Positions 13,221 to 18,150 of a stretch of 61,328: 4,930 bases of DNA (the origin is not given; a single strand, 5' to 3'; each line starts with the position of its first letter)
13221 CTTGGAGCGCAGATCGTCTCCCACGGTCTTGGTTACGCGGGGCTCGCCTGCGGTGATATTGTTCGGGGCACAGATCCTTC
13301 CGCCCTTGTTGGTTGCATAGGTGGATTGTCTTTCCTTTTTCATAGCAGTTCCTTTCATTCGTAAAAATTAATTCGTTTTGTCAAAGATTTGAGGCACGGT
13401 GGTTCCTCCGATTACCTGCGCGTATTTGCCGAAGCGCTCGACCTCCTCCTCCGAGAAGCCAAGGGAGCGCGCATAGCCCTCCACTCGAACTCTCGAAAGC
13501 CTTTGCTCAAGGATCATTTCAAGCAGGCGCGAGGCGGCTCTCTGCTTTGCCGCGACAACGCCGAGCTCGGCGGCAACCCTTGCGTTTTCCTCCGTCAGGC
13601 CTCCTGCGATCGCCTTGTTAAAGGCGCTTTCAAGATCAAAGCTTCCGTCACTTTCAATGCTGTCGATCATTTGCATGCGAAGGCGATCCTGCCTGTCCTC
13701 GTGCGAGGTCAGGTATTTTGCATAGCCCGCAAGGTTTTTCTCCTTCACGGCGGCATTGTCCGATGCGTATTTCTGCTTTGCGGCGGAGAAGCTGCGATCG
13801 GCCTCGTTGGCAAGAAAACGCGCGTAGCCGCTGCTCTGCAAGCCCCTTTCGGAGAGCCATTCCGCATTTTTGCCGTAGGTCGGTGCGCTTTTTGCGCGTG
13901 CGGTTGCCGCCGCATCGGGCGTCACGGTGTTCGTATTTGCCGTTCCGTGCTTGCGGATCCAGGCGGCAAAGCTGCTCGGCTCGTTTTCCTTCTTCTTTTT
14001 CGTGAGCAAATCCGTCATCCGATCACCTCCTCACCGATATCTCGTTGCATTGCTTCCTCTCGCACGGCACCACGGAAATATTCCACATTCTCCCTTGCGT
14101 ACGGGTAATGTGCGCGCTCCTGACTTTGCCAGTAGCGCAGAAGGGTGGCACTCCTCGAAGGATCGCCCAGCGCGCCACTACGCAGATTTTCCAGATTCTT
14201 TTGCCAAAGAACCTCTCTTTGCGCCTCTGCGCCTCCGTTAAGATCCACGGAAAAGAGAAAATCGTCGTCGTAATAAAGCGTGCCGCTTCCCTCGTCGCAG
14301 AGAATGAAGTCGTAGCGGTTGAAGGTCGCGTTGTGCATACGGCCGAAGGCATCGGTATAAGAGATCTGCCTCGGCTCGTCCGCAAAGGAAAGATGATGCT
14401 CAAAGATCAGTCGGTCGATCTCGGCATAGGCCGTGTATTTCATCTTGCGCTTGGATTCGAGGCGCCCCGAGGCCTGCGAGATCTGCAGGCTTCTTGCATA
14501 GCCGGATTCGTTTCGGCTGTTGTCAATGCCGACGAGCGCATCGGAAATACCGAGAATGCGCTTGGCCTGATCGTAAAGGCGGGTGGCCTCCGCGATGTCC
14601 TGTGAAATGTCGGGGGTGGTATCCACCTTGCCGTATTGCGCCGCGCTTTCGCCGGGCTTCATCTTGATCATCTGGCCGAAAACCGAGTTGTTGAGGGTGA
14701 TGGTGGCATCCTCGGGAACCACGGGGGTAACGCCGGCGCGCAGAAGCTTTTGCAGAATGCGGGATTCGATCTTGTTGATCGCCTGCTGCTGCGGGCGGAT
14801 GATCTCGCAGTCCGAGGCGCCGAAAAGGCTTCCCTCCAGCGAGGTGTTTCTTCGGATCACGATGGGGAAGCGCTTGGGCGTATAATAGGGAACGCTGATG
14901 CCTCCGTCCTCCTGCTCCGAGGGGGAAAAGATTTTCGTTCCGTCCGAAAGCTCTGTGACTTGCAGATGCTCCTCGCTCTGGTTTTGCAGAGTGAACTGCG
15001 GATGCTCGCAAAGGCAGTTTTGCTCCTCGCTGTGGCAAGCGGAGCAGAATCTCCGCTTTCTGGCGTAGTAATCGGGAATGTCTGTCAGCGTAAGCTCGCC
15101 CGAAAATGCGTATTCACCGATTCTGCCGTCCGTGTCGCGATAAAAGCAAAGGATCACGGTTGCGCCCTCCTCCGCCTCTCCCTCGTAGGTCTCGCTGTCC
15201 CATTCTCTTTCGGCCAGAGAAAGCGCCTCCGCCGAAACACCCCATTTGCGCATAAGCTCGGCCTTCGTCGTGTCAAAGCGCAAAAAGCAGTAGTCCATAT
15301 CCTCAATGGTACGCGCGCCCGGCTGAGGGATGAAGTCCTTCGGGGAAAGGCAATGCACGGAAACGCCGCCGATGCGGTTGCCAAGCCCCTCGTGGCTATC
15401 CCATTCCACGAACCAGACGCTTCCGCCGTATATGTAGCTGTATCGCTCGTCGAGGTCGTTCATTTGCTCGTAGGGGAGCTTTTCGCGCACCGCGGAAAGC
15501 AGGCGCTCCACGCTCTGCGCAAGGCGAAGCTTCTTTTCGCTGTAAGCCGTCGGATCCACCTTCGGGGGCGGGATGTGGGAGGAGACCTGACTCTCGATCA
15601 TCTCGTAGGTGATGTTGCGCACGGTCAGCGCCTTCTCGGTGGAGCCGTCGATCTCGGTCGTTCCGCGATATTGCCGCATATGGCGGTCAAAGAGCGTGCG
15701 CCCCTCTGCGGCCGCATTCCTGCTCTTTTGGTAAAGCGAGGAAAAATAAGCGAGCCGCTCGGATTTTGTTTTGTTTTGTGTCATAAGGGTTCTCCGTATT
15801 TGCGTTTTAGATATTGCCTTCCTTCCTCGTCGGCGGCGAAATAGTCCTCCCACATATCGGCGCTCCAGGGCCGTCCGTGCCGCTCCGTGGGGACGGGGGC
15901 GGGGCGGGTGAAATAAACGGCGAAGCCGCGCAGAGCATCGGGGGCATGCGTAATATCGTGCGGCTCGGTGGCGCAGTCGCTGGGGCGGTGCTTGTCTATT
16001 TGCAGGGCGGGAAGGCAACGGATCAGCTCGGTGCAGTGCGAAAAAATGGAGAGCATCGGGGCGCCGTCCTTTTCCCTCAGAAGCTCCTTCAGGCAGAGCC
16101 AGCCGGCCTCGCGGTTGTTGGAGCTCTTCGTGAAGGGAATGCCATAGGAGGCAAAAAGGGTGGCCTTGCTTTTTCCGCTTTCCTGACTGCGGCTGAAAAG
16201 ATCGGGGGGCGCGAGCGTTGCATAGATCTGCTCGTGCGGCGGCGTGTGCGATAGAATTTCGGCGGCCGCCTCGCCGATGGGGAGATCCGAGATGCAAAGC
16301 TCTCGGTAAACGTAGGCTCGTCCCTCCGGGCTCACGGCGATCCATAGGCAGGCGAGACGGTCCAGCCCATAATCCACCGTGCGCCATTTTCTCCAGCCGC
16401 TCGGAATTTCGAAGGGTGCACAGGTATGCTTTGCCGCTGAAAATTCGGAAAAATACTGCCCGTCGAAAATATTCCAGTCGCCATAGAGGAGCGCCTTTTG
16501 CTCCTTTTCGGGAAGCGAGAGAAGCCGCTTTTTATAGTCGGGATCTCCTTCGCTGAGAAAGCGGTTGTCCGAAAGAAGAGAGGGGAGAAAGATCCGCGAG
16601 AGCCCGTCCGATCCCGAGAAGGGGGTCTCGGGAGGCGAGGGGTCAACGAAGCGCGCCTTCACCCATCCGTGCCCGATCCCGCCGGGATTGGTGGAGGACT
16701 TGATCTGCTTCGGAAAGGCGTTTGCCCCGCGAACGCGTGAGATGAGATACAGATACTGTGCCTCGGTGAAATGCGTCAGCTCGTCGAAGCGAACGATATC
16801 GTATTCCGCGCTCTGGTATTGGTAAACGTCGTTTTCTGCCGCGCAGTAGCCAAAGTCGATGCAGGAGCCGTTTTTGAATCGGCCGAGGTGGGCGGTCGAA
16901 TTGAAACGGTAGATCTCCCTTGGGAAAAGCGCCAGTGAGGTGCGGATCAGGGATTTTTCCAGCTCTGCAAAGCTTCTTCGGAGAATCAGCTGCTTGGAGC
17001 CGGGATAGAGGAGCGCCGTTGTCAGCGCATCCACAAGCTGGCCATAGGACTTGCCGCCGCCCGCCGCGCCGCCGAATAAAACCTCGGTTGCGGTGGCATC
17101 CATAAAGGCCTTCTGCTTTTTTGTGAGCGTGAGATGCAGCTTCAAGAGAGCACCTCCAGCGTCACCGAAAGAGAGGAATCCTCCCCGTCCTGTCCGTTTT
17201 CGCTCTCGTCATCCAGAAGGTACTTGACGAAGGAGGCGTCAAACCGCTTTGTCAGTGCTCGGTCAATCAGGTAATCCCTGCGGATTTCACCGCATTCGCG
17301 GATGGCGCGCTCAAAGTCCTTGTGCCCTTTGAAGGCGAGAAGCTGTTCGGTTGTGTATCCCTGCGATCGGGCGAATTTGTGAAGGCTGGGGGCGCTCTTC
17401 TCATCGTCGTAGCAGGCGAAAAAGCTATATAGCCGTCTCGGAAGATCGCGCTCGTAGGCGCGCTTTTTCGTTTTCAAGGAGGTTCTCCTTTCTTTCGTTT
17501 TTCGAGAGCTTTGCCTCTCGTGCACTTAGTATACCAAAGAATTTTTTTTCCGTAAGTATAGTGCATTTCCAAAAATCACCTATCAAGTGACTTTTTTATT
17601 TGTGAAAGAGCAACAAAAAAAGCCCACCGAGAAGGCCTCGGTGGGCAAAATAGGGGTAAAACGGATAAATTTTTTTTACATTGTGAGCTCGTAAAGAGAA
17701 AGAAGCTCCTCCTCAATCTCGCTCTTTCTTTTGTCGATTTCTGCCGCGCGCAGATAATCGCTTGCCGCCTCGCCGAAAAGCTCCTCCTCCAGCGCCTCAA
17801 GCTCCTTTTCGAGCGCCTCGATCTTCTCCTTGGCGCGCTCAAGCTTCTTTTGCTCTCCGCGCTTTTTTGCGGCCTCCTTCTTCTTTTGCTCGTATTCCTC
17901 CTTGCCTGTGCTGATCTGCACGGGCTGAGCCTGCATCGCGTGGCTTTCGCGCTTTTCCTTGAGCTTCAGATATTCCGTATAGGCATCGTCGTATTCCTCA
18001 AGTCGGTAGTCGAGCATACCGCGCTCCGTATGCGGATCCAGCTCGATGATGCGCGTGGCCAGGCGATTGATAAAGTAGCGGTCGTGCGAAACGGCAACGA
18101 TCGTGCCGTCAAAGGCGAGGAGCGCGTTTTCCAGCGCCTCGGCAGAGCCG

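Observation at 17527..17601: The terS promoter region carries the same 25-bp palindromic operator as a repressor-linked promoter 37 kb away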

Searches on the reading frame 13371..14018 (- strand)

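Call 7: search_protein_families(library=pfam, proteins=[window:13371-14018:-], max_evalue=0.01)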
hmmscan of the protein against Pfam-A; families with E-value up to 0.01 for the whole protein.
window:13371-14018:- (216 aa): 1 family
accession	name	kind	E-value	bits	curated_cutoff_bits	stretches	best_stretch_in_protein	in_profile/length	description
PF22813.1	TcaA_2nd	-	0.0093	16.8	26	0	86-131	28-73/103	TcaA protein second domain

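Call 15: search_protein_families(library=phrogs, proteins=[window:13371-14018:-], max_evalue=0.01)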
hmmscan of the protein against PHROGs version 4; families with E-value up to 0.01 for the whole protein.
window:13371-14018:- (216 aa): 0 families

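Call 88: search_protein_families(library=ncbifam, proteins=[window:13371-14018:-], max_evalue=0.01)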
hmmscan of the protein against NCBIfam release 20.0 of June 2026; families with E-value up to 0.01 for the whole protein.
window:13371-14018:- (216 aa): 0 families

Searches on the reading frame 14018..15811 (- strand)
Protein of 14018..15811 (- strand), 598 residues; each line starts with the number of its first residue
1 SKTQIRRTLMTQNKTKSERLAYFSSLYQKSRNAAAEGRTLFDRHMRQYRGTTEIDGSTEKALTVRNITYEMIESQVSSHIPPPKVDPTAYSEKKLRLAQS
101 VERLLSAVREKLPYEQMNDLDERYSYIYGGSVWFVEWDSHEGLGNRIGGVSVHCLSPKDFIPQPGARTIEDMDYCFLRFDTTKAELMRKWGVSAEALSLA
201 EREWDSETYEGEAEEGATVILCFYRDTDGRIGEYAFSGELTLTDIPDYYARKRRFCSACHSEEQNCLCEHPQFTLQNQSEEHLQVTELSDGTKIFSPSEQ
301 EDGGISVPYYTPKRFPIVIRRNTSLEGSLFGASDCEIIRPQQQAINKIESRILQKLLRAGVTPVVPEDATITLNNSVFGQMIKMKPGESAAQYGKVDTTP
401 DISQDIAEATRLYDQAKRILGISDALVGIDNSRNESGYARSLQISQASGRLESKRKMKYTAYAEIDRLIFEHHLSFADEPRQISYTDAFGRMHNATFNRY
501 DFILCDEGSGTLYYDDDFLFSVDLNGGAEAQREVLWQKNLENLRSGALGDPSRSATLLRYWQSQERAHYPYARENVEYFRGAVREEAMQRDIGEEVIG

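Call 15: search_protein_families(library=phrogs, proteins=[window:14018-15811:-], max_evalue=0.01)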
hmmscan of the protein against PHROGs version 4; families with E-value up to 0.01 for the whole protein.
window:14018-15811:- (598 aa): 3 families
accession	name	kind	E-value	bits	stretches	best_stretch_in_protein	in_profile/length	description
phrog_156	-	head and packaging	2.5e-29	103.2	1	12-561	4-545/681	portal protein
phrog_332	-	connector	6.8e-13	48.8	1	127-431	136-383/560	head-tail adaptor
phrog_1216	-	head and packaging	2.7e-10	40.4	2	316-495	342-531/714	portal protein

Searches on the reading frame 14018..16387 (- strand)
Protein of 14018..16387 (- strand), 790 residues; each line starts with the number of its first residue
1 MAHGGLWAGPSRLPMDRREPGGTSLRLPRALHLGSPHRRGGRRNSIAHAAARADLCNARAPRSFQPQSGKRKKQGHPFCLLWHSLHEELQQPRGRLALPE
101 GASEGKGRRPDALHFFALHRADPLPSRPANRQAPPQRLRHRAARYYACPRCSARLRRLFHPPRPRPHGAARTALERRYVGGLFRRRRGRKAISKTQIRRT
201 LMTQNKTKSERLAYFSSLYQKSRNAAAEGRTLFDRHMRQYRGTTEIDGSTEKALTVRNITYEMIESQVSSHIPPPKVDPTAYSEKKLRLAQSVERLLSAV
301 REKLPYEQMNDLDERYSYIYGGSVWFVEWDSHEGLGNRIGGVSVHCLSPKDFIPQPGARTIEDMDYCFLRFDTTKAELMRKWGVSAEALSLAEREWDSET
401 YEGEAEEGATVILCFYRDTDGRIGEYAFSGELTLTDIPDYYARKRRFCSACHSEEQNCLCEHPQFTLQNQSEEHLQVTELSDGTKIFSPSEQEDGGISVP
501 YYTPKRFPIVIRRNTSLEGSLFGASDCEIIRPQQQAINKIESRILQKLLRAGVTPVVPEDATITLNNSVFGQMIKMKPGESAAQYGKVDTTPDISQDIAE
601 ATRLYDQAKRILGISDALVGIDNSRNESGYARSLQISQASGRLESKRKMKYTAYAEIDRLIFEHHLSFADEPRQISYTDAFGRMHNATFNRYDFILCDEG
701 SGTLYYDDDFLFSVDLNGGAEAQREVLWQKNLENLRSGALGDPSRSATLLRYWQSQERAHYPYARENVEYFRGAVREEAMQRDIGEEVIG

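Call 7: search_protein_families(library=pfam, proteins=[window:14018-16387:-], max_evalue=0.01)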
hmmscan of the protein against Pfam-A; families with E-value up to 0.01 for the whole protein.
window:14018-16387:- (790 aa): 2 families
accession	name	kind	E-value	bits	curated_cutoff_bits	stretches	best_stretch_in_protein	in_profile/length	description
PF23899.1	SU10_portal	-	3.7e-07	29.4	30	1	340-394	189-245/593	Phage SU10 portal protein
PF16510.12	P22_portal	-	0.0004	19.5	26.1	0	530-639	299-415/594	Phage P22-like portal protein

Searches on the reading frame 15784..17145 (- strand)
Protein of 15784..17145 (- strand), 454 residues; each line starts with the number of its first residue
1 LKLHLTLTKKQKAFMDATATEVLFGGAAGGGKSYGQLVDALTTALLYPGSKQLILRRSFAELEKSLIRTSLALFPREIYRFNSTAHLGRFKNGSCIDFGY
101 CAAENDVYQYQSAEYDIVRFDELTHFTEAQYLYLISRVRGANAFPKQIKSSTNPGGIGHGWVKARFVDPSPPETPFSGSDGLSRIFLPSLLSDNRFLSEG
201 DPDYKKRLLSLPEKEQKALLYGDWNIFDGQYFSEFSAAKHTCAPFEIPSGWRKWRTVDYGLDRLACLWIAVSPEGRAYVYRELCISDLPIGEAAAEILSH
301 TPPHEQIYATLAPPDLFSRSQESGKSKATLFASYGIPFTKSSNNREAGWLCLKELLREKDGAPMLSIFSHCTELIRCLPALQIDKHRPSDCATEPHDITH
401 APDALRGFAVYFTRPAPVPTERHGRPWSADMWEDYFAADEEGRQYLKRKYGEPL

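Call 7: search_protein_families(library=pfam, proteins=[window:15784-17145:-], max_evalue=0.01)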
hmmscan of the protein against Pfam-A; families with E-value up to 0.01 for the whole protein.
window:15784-17145:- (454 aa): 1 family
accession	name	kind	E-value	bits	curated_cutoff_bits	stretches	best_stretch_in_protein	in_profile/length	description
PF03237.21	Terminase_6N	-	1.3e-06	28.7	22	1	24-234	2-210/215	Terminase large subunit, T4likevirus-type, N-terminal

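Call 15: search_protein_families(library=phrogs, proteins=[window:15784-17145:-], max_evalue=0.01)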
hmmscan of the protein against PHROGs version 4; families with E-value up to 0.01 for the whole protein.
window:15784-17145:- (454 aa): 5 families
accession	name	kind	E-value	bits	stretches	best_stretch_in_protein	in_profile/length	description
phrog_979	-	head and packaging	1.2e-43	150.8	1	7-258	154-441/642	terminase large subunit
phrog_2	-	head and packaging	4.5e-25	89.5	1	5-443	264-623/807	terminase large subunit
phrog_9526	-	head and packaging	1.8e-08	35.2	1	9-156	13-167/280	terminase large subunit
phrog_3717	-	head and packaging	5e-08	33.7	1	4-174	8-183/277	terminase large subunit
phrog_5653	-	head and packaging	3.2e-05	24.7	1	222-324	1-106/199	terminase large subunit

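Call 30: find_related_loci(query=window:15784-17145:-, collection=viral_contigs, flank=6000)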
Query window:15784-17145:- (454 aa) in viral_contigs; peptide patterns used: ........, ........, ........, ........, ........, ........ (x = any residue, [..] = any of these).
136 stretches matched a pattern; 134 encode a relative of the query (tblastn E <= 1e-3); the best 80 are kept; 80 distinct loci.
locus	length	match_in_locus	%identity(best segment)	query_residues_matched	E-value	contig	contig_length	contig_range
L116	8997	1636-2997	72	1-454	0e+0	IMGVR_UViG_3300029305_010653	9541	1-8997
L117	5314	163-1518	71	1-454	0e+0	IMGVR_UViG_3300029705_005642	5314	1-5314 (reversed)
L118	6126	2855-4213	70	1-453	0e+0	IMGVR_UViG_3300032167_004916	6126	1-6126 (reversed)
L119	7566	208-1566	70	1-453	0e+0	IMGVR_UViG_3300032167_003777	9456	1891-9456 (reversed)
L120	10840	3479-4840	69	1-453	0e+0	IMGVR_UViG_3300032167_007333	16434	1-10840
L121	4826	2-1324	72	12-454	0e+0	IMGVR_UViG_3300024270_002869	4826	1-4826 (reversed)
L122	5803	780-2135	68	3-453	0e+0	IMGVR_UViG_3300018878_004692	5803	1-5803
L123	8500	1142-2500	66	3-453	0e+0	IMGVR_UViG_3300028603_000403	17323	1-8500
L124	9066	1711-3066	63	1-451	0e+0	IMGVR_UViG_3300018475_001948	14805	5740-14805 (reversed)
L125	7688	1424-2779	63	1-451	0e+0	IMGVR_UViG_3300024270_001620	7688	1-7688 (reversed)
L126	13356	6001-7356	63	1-451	0e+0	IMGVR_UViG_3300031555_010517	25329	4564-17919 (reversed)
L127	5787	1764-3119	63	1-451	0e+0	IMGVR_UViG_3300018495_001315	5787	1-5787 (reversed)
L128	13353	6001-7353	63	2-451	0e+0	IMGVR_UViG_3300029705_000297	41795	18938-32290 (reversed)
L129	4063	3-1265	64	32-451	0e+0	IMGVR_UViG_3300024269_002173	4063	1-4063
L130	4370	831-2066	57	2-417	3e-167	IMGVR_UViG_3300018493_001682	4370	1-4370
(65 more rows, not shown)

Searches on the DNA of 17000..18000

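Call 71: search_rna_families(source=window, start=17000, end=18000, threshold=evalue, max_evalue=1)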
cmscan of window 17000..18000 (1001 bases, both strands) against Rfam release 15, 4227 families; matches with E-value up to 1: 5.
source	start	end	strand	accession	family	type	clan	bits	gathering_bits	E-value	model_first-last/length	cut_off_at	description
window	17613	17713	-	RF00378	Qrr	Gene; sRNA;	-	23.9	50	0.079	1-108/108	no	Qrr RNA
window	17617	17654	+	RF03537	Flavi_TBFV_SL6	Cis-reg;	-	21.8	38.3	0.0086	1-45/45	no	Tick-borne Flavivirus short stem-loop SL6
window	17607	17686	-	RF00519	suhB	Gene; sRNA;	CL00108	20.9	41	0.11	1-77/77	no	Makes More Granules Regulator RNA (mmgR)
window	17613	17648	-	RF02162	XIST_A_REPEAT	Gene; sRNA;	-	18.9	33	0.092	1-37/37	no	XIST RNA A repeat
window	17614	17665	-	RF02837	anti-hemB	Gene; sRNA;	-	18.5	49.5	0.14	1-81/81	no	Burkholderia RNA 7 (anti-hemB)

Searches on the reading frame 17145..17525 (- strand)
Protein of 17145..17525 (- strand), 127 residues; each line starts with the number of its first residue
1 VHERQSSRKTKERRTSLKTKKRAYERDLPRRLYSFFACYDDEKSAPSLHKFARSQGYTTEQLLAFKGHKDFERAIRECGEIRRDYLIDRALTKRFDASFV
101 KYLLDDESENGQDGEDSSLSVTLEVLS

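Call 7: search_protein_families(library=pfam, proteins=[window:17145-17525:-], max_evalue=0.01)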
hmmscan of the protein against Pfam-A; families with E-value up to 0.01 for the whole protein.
window:17145-17525:- (127 aa): 0 families

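Call 15: search_protein_families(library=phrogs, proteins=[window:17145-17477:-], max_evalue=0.01)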
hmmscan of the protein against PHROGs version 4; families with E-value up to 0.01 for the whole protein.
window:17145-17477:- (111 aa): 1 family
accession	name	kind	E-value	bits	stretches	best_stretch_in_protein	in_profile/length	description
phrog_3064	-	head and packaging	0.00017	22.1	1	27-111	79-168/175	terminase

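Call 50: find_related_loci(query=A4, collection=metagenome_contigs, flank=2500)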
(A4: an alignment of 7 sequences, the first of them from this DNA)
Query A4 (111 aa) in metagenome_contigs; peptide patterns used: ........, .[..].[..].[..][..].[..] (x = any residue, [..] = any of these).
215 stretches matched a pattern; 52 encode a relative of the query (tblastn E <= 1e-3); 52 distinct loci.
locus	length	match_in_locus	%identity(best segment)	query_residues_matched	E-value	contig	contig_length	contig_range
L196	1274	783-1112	55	4-111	3e-37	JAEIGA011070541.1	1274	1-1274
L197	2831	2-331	59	2-110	3e-36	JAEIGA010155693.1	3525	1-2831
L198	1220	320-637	58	8-111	2e-36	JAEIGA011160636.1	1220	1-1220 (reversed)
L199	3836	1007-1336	56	1-109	1e-34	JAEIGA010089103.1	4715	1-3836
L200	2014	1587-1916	55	4-111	3e-33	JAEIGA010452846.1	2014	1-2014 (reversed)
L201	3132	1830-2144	54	8-110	5e-33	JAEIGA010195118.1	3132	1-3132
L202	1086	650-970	55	1-109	2e-33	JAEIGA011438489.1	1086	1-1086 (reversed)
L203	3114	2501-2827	55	4-110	5e-32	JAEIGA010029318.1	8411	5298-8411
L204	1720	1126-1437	55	8-111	5e-32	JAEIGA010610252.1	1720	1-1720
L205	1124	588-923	54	2-110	7e-33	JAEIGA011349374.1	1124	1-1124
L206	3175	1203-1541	51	1-111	5e-32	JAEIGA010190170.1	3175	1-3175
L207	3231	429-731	55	8-110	5e-31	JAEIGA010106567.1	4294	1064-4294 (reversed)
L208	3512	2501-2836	51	1-110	3e-31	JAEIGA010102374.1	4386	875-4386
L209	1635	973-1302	52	4-110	4e-31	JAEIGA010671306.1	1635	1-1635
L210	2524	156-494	53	2-111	1e-30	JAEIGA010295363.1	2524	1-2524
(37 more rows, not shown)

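Call 88: search_protein_families(library=ncbifam, proteins=[window:17145-17477:-], max_evalue=0.01)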
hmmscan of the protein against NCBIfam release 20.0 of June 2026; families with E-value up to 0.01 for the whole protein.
window:17145-17477:- (111 aa): 0 families
